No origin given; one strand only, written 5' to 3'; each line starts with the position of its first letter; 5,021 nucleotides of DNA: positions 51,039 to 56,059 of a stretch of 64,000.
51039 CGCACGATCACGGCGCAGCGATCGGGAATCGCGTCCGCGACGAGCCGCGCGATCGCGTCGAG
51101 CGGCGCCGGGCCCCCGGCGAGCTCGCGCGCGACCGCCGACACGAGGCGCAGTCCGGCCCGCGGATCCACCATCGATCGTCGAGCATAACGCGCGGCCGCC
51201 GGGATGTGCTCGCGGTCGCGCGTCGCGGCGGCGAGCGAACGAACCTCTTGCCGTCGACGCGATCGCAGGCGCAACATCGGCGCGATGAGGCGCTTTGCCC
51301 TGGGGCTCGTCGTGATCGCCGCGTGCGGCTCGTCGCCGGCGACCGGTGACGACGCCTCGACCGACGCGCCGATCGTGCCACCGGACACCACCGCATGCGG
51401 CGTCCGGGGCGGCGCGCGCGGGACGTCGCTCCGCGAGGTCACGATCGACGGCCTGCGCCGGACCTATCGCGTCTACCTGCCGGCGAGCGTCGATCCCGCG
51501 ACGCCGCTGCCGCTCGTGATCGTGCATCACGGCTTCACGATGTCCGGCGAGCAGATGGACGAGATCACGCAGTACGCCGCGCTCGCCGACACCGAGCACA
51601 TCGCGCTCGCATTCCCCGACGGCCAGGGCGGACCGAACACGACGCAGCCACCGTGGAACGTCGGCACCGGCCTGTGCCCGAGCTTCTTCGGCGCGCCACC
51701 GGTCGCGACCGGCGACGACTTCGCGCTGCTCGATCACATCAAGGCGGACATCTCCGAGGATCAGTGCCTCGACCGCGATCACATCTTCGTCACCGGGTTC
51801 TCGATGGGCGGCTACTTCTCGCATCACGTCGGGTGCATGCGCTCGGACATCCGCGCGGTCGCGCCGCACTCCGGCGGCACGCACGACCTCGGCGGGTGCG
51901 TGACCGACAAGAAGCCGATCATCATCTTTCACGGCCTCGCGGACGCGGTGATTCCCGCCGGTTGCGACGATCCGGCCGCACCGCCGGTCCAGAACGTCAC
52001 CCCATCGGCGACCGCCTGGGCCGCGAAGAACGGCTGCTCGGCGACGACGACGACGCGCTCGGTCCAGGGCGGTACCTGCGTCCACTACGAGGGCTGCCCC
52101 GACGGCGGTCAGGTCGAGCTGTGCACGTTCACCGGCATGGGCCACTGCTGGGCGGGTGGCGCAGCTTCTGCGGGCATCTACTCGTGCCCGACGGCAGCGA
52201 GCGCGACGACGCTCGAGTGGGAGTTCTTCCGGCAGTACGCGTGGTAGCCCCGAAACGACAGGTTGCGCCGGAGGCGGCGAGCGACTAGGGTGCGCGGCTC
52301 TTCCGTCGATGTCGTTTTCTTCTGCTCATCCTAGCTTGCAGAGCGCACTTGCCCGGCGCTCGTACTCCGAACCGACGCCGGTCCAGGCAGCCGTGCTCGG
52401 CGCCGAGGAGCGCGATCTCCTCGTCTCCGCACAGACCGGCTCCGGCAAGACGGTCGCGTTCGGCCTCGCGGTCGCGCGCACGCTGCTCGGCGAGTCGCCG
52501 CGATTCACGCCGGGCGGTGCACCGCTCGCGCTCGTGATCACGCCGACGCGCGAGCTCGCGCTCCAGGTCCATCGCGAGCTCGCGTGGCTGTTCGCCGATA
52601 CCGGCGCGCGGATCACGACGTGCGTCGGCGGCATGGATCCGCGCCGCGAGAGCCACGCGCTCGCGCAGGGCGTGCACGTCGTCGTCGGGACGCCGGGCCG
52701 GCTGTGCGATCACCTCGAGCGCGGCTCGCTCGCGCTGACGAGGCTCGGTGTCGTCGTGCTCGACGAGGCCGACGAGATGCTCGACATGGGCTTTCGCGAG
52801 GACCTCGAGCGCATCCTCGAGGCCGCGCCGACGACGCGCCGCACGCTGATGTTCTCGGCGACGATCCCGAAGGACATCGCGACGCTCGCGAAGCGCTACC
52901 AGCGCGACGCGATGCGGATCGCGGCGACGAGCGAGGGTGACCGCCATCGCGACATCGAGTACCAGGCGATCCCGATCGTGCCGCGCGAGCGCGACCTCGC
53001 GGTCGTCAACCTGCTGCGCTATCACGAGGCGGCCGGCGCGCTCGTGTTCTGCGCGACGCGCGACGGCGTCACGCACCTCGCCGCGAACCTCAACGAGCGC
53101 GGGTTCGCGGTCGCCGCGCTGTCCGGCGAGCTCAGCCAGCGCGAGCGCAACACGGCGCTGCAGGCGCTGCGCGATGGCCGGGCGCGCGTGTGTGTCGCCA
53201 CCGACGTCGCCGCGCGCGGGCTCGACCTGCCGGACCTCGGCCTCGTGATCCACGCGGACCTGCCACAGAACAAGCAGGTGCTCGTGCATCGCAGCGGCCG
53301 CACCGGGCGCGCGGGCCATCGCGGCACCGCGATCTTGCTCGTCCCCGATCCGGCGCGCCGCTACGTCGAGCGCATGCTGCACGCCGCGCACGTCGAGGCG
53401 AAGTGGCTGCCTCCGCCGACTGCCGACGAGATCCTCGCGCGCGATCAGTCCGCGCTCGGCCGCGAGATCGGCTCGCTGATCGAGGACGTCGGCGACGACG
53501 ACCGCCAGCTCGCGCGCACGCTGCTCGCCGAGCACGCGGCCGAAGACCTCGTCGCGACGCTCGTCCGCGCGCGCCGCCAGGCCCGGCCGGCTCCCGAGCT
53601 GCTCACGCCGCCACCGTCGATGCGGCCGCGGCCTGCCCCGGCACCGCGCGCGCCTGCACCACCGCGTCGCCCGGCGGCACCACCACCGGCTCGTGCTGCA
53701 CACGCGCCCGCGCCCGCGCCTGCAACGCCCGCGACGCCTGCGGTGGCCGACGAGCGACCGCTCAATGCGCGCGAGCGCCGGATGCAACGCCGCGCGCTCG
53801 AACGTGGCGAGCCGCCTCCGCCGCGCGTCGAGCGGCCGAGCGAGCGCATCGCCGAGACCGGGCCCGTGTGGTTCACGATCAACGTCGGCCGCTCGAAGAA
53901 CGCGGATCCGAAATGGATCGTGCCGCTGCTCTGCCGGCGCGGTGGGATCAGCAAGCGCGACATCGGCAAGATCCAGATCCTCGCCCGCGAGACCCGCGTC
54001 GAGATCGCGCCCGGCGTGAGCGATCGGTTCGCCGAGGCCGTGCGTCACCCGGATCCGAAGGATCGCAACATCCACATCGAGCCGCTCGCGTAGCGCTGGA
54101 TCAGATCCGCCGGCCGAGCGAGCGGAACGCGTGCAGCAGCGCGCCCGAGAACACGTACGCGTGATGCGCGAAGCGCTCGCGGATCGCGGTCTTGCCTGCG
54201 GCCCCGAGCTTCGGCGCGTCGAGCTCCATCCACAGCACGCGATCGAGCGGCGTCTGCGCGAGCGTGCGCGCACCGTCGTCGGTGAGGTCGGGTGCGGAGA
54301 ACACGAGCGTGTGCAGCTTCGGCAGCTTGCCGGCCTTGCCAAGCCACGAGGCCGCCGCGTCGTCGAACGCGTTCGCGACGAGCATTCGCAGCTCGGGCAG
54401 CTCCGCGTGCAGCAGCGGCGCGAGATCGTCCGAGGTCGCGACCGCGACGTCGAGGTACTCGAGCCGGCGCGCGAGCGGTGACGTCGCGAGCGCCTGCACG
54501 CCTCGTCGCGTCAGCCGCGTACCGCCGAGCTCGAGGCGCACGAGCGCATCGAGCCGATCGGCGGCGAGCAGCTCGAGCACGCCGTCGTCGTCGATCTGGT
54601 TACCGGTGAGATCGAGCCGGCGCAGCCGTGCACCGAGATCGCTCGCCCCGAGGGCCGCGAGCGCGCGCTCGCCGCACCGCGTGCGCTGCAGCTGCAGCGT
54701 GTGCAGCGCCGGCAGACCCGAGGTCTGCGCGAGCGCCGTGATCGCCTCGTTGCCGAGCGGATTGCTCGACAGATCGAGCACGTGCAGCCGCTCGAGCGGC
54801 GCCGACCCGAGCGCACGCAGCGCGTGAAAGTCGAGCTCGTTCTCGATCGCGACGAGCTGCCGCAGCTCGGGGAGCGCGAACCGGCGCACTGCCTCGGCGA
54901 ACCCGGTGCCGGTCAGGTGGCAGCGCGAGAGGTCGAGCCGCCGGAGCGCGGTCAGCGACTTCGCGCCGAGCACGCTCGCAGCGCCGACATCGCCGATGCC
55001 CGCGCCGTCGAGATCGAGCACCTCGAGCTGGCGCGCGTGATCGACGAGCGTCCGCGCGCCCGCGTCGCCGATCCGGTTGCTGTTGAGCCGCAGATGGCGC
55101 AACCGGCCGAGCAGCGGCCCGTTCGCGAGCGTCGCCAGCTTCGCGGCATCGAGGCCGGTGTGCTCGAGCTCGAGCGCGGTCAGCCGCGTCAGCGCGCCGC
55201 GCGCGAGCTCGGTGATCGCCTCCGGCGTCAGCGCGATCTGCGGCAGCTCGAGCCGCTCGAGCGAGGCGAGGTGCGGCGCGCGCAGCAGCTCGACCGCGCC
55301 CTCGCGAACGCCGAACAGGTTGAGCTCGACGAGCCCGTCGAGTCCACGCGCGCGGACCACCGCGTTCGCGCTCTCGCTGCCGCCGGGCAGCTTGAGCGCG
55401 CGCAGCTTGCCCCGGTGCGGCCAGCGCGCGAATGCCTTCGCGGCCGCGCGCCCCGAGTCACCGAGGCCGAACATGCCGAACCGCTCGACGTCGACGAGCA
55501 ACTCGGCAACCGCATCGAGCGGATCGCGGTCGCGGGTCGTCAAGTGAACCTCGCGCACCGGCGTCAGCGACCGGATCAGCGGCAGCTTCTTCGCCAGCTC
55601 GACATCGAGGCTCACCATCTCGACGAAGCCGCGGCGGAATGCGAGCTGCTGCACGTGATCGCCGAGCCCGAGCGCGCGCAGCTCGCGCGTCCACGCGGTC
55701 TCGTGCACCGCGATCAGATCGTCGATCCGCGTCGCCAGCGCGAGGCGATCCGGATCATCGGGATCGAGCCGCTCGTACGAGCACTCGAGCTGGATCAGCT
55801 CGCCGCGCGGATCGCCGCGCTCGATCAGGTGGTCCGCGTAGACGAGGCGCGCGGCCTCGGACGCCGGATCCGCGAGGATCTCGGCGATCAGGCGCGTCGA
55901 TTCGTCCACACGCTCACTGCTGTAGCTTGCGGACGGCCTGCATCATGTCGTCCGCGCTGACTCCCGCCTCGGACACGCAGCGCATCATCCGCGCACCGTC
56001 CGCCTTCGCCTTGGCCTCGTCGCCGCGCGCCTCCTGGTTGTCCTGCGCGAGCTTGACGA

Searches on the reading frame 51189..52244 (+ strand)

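Call 50: search_protein_families(library=pfam, proteins=[window:51189-52244:+], max_evalue=0.001)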
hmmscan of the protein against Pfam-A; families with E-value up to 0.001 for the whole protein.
window:51189-52244:+ (352 aa): 1 family
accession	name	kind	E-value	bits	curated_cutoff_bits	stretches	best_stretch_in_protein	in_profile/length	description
PF00756.26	Esterase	-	0.00046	20.5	22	0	90-211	7-129/251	Putative esterase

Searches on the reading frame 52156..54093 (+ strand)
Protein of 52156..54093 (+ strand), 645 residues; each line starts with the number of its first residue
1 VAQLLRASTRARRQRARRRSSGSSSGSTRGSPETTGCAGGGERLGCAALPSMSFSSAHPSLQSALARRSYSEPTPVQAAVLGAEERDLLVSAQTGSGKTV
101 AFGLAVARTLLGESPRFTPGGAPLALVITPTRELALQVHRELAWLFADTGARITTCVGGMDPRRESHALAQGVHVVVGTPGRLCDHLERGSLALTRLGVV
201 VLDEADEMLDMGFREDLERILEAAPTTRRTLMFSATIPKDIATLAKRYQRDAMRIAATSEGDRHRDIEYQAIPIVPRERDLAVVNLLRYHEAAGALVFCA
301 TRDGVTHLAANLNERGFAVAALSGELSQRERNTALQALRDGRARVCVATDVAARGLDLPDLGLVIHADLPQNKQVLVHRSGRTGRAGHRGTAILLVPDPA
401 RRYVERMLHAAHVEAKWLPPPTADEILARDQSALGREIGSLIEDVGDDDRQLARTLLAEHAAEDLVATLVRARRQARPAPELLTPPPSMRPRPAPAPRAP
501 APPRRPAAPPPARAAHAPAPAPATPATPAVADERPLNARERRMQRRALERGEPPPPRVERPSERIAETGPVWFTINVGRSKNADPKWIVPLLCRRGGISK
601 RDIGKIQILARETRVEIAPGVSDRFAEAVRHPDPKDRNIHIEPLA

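Call 3: search_protein_families(library=pfam, proteins=[window:52156-54093:+], max_evalue=0.1)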
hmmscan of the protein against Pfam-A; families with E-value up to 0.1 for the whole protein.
window:52156-54093:+ (645 aa): 6 families
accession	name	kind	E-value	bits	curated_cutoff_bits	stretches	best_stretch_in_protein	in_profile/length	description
PF00270.35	DEAD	-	1.9e-43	148.5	26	1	74-242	1-165/167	DEAD/DEAH box helicase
PF00271.37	Helicase_C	-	9.2e-26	90.7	23.5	1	283-387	6-110/110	Helicase conserved C-terminal domain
PF03880.21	DbpA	-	1.1e-15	57.9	25.6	1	572-643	1-72/72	DbpA RNA binding domain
PF04851.21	ResIII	-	9.2e-06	26.1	22.5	1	83-238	21-163/164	Type III restriction enzyme, res subunit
PF13401.12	AAA_22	-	0.0043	17.8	27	1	88-223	8-110/130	AAA domain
PF14617.12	CMS1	-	0.031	14.1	35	1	173-204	176-207/250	U3-containing 90S pre-ribosomal complex subunit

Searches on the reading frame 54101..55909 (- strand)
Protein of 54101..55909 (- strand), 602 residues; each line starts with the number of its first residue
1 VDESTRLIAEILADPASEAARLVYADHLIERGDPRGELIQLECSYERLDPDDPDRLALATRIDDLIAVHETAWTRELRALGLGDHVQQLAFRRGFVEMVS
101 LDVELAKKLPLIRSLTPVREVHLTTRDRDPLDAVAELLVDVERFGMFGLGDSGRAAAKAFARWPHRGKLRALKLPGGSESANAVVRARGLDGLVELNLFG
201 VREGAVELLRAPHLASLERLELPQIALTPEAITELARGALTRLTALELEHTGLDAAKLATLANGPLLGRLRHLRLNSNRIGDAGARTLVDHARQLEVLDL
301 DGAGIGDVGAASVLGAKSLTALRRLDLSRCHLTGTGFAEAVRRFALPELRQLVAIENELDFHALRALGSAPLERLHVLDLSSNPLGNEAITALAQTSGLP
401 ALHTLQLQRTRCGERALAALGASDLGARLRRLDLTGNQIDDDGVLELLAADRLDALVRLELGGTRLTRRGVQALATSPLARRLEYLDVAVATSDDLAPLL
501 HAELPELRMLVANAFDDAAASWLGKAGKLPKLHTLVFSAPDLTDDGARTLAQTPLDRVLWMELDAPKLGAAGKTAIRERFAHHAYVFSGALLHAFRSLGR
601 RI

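Call 3: search_protein_families(library=pfam, proteins=[window:54101-55909:-], max_evalue=0.1)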
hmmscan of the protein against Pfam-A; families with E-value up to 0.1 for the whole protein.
window:54101-55909:- (602 aa): 7 families
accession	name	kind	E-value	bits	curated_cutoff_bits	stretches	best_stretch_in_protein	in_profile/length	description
PF13516.12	LRR_6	-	4.2e-20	70.6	23.4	2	429-447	5-23/24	Leucine Rich repeat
PF12799.13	LRR_4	-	2.9e-14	53.2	27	1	269-302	2-32/44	Leucine Rich repeats (2 copies)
PF00560.39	LRR_1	-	8e-10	37.4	20.6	0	322-335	2-15/23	Leucine Rich Repeat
PF13855.12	LRR_8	-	0.00035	20.7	27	1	269-332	2-61/61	Leucine rich repeat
PF14580.12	LRR_9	-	0.00068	19.7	30.5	0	257-322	53-118/175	Leucine-rich repeat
PF24758.1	LRR_At5g56370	-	0.0021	18.2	27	0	207-302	3-95/227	FBD-associated F-box protein At5g56370, LRR repeats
PF23952.1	LRR_EndoS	-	0.079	13.6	27.9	0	312-383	37-116/116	Endo-beta-N-acetylglucosaminidase EndoS LRR domain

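Call 4: search_protein_families(library=ncbifam, proteins=[window:54101-55909:-], max_evalue=0.1)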
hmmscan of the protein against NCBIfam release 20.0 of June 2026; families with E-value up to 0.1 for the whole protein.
window:54101-55909:- (602 aa): 3 families
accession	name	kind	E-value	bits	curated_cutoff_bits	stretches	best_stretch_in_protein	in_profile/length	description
NF038076.1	fam_STM4015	hypoth_equivalog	6.9e-19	68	275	4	191-333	96-246/290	STM4015 family protein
TIGR02996.1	rpt_mate_G_obs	domain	1.8e-11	43.6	29.05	1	6-44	4-43/45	TIGR02996 domain-containing protein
NF006192.0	PRK08324.1-6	equivalog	0.093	11.1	639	0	242-320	410-486/685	bifunctional aldolase/short-chain dehydrogenase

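Call 35: search_protein_families(library=padloc, proteins=[window:54101-55909:-], max_evalue=0.1)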
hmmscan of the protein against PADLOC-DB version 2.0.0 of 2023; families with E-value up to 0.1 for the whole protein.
window:54101-55909:- (602 aa): 0 families
